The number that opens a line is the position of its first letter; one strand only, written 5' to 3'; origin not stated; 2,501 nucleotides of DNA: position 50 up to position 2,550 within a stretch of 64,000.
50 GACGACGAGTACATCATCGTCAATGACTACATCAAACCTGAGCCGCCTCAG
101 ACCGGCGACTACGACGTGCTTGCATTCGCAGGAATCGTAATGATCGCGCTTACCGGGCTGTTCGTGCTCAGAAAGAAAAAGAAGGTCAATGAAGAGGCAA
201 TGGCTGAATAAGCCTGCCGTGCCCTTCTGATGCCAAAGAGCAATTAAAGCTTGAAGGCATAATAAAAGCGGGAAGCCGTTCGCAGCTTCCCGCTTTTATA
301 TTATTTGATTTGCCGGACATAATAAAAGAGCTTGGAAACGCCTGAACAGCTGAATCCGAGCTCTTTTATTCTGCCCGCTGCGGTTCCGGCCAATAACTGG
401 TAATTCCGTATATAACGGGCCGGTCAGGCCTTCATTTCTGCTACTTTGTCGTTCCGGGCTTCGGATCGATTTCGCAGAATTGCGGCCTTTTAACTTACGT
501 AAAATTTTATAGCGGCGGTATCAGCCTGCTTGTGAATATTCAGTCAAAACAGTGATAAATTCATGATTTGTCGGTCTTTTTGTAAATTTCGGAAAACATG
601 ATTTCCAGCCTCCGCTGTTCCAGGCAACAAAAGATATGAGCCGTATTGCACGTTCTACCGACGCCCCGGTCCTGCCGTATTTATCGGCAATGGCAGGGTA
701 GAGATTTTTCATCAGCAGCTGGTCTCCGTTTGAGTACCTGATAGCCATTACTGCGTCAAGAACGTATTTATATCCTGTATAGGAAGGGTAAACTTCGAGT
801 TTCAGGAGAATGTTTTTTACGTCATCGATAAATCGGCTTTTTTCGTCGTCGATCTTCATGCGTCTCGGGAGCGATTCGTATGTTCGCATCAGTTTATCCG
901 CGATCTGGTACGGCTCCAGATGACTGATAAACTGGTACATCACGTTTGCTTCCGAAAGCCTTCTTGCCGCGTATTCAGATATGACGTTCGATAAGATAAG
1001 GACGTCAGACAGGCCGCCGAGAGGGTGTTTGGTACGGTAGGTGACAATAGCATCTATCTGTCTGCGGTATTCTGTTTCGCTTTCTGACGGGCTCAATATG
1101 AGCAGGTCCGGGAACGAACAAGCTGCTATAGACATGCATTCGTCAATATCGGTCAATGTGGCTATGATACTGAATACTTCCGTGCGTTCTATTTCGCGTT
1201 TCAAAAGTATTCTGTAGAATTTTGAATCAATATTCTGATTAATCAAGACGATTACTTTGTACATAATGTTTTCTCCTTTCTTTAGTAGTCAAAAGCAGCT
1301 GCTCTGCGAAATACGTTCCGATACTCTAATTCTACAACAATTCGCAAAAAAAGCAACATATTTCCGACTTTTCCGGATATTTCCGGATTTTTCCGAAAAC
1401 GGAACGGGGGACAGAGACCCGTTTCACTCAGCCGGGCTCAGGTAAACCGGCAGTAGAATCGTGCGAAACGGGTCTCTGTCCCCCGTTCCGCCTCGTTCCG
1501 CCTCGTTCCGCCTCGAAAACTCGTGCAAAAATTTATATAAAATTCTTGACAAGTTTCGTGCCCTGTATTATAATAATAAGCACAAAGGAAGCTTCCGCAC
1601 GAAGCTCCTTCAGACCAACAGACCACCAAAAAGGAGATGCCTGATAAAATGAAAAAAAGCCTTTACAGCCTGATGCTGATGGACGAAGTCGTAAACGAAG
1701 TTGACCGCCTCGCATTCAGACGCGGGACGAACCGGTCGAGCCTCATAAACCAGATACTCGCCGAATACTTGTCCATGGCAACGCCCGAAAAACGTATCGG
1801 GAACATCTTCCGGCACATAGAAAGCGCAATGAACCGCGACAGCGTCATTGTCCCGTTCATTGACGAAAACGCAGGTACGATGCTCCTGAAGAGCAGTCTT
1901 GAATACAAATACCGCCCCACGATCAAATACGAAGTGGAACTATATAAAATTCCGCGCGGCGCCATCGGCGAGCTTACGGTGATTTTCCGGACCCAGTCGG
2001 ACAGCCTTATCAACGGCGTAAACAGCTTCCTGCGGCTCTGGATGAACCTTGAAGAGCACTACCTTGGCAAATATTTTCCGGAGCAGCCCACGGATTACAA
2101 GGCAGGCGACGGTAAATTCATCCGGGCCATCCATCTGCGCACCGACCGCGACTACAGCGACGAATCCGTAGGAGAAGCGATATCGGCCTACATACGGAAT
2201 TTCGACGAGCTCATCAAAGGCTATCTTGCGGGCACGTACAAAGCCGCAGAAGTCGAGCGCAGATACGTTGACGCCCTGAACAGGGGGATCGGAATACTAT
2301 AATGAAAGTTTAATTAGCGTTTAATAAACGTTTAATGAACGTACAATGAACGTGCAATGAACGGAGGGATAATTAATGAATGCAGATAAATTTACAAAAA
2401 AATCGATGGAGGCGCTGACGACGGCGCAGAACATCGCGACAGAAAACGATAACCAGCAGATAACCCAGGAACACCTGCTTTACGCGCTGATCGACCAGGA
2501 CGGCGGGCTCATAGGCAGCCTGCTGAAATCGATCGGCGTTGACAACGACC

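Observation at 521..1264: Spo0A paralog with a dead receiver domain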

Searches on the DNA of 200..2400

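Call 67: search_rna_families(source=window, start=200, end=2400, threshold=evalue, max_evalue=1)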
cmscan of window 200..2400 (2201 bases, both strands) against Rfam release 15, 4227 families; matches with E-value up to 1: 6.
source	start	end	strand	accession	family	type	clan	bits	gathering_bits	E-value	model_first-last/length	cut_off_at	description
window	1399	1491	-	RF03819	mir-Ro6-3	Gene; miRNA;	-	40.7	79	0.00011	1-72/72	no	mir-Ro6-3 microRNA precursor family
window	1399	1491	+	RF03819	mir-Ro6-3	Gene; miRNA;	-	38.8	79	0.0003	1-72/72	no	mir-Ro6-3 microRNA precursor family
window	1396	1494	-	RF04070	MIR6440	Gene; miRNA;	-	35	95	0.00023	1-108/108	no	MIR6440 microRNA precursor family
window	1566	1646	-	RF00238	ctRNA_pND324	Gene; antisense;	-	24.8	45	0.96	1-86/86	no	ctRNA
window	254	371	-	RF00558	L20_leader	Cis-reg; leader;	-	22.4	58.7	0.2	1-127/127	no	Ribosomal protein L20 leader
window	204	305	+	RF00558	L20_leader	Cis-reg; leader;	-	20.5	58.7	0.58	1-127/127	no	Ribosomal protein L20 leader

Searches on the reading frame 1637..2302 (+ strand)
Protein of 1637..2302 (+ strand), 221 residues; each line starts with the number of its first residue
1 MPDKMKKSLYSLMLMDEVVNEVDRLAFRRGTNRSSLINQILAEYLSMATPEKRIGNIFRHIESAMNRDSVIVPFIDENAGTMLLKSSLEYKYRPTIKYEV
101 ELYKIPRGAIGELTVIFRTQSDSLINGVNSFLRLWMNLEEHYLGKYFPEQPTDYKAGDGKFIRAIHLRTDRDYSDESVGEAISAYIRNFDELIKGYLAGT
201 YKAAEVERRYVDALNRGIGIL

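Call 3: search_protein_families(library=pfam, proteins=[window:1637-2302:+], max_evalue=1)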
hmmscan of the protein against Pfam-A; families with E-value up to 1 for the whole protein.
window:1637-2302:+ (221 aa): 1 family
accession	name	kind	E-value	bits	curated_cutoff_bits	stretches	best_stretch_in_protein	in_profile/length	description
PF01402.27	RHH_1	-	0.0042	17.4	20.5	1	16-45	8-37/39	Ribbon-helix-helix protein, copG family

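Call 4: search_protein_families(library=ncbifam, proteins=[window:1637-2302:+], max_evalue=1)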
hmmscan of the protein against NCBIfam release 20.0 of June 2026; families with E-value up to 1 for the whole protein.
window:1637-2302:+ (221 aa): 3 families
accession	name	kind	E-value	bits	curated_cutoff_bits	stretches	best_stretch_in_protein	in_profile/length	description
NF047399.1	BrnA_antitoxin_add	equivalog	0.0058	16.8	60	1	10-45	35-70/70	type II toxin-antitoxin system BrnA family antitoxin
NF050104.1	TA_MazE_antitoxin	equivalog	0.028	14.8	65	1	14-43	6-32/69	type II toxin-antitoxin system MazE family antitoxin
NF008671.0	PRK11675.1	equivalog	0.038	14.4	62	1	12-48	55-91/95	LexA regulated protein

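Call 81: find_homologous_proteins(query=window:1649-2302:+)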
Query window:1649-2302:+ (217 aa): 3003 proteins with E <= 0.001 among 3152 candidates; the best 120 are listed.
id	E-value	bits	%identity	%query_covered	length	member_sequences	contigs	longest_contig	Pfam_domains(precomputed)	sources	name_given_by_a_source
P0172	3.3e-137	472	100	100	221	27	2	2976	-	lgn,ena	-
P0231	8.7e-124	429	89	100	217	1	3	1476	-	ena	-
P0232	7.7e-119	412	85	100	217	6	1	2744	-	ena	-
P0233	1.3e-115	402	84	100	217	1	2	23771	-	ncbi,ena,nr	ncbi:MAG: hypothetical protein J5950_02920 [Clostridia bacterium]|nr:hypothetical protein [Clostridi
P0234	1.0e-111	389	82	100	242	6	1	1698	-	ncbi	-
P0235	1.0e-109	383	81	100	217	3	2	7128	-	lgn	-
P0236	7.2e-107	373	78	100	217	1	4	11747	-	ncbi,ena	-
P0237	9.5e-97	340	71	100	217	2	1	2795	-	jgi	-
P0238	1.2e-89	317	67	100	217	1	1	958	-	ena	-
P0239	5.9e-84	299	62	100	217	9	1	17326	-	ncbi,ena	-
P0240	3.9e-78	280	58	100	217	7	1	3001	-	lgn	-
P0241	7.4e-77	275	58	100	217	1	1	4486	-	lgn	-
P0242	1.1e-76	275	58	100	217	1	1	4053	-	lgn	-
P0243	2.7e-76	274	58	100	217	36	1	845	-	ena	-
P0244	1.6e-74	268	58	100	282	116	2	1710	-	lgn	-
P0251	2.2e-72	261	55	100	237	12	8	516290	-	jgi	jgi:hypothetical protein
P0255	7.9e-72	259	53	100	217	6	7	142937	-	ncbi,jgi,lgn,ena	jgi:hypothetical protein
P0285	1.1e-67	245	54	100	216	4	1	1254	PF01402.28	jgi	-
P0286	1.9e-67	245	53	100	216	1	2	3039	PF01402.28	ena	-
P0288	2.8e-67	244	53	100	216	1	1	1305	PF01402.28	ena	-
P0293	5.0e-67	243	53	100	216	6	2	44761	PF01402.28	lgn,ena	-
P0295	6.3e-67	243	54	100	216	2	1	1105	PF01402.28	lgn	-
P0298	8.3e-67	243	53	100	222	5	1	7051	PF01402.28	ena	-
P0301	9.6e-67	242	52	100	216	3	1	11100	PF01402.28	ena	-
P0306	1.3e-66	242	53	100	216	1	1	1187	PF01402.28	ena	-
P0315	2.8e-66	241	53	100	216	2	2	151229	PF01402.28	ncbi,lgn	-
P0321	6.6e-66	240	53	100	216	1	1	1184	PF01402.28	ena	-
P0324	7.8e-66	239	53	100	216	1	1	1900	PF01402.28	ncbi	-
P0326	9.4e-66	239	52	100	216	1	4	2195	PF01402.28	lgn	-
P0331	1.2e-65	239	53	100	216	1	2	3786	PF01402.28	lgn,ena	-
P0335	1.5e-65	238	53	100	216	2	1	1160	PF01402.28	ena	-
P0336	1.7e-65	238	53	100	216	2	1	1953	PF01402.28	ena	-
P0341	2.5e-65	238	53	100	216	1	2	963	PF01402.28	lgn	-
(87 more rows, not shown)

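Call 82: find_encoding_contigs(protein=P0251, flank=5000, max_places=3)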
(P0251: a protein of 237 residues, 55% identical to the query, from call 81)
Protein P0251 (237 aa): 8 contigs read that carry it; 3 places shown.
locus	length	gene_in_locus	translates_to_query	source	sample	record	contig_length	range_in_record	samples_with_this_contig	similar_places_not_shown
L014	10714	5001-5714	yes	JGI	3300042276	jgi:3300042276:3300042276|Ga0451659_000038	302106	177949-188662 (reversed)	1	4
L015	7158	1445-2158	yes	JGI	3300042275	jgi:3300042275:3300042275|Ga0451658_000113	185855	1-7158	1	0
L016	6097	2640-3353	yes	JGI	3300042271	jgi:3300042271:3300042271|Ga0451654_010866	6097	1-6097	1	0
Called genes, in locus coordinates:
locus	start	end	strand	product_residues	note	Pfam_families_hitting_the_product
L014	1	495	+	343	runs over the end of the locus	PF08240:ADH_N, PF16912:Glu_dehyd_C, PF00107:ADH_zinc_N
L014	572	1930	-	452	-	PF01208:URO-D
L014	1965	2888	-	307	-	PF02492:cobW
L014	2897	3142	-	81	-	-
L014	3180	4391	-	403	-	PF00155:Aminotran_1_2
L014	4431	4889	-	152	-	PF02681:DUF212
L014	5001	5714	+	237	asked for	-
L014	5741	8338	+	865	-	PF02861:Clp_N, PF23569:NBD_SMAX1 (weak), PF00004:AAA, PF17871:AAA_lid_9, PF00004:AAA, PF07724:AAA_2, PF07728:AAA_5, PF10431:ClpB_D2-small, +12 more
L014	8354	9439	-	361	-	PF20966:MASE6, PF00990:GGDEF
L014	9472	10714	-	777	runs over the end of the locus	PF01476:LysM, PF07501:G5, PF01551:Peptidase_M23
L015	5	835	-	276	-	PF00155:Aminotran_1_2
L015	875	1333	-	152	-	PF02681:DUF212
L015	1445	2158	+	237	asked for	-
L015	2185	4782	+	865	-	PF02861:Clp_N, PF23569:NBD_SMAX1 (weak), PF00004:AAA, PF17871:AAA_lid_9, PF00004:AAA, PF07724:AAA_2, PF07728:AAA_5, PF10431:ClpB_D2-small, +12 more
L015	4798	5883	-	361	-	PF20966:MASE6, PF00990:GGDEF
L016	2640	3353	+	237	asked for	-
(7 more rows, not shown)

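Call 83: find_encoding_contigs(protein=P0255, flank=5000, max_places=3)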
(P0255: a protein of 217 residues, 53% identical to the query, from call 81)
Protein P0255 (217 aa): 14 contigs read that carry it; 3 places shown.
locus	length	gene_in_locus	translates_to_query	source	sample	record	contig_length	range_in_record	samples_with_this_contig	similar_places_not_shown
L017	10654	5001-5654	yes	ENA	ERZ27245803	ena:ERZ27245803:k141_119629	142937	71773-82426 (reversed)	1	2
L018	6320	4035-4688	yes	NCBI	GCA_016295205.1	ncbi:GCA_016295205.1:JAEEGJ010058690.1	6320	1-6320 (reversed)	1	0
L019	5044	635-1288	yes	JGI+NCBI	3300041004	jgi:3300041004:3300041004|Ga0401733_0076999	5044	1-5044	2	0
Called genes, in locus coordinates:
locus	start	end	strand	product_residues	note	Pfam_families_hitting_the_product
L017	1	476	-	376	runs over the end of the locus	-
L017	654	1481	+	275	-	PF08543:Phos_pyr_kin, PF00294:PfkB (weak)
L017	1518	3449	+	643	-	PF00027:cNMP_binding, PF03553:Na_H_antiporter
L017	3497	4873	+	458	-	PF00206:Lyase_1, PF10415:FumaraseC_C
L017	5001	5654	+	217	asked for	-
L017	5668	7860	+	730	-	PF23569:NBD_SMAX1, PF00004:AAA, PF17871:AAA_lid_9, PF00158:Sigma54_activat (weak), PF07724:AAA_2, PF00004:AAA, PF07728:AAA_5, PF10431:ClpB_D2-small, +14 more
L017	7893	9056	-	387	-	PF03358:FMN_red (faint)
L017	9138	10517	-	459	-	PF00206:Lyase_1, PF14698:ASL_C2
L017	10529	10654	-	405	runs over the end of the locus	PF00764:Arginosuc_synth, PF20979:Arginosuc_syn_C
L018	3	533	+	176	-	?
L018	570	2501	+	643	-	PF00027:cNMP_binding, PF03553:Na_H_antiporter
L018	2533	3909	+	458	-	PF00206:Lyase_1, PF10415:FumaraseC_C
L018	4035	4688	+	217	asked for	-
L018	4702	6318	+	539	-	?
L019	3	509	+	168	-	?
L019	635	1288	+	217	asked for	-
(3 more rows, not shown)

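Call 89: search_protein_families(library=phrogs, proteins=[window:1649-2302:+], max_evalue=0.01)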
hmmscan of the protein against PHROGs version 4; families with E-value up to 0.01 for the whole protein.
window:1649-2302:+ (217 aa): 1 family
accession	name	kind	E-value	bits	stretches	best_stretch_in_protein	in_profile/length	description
phrog_7325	-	transcription regulation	0.0041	18.2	0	6-46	59-99/151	CopG-like transcriptional repressor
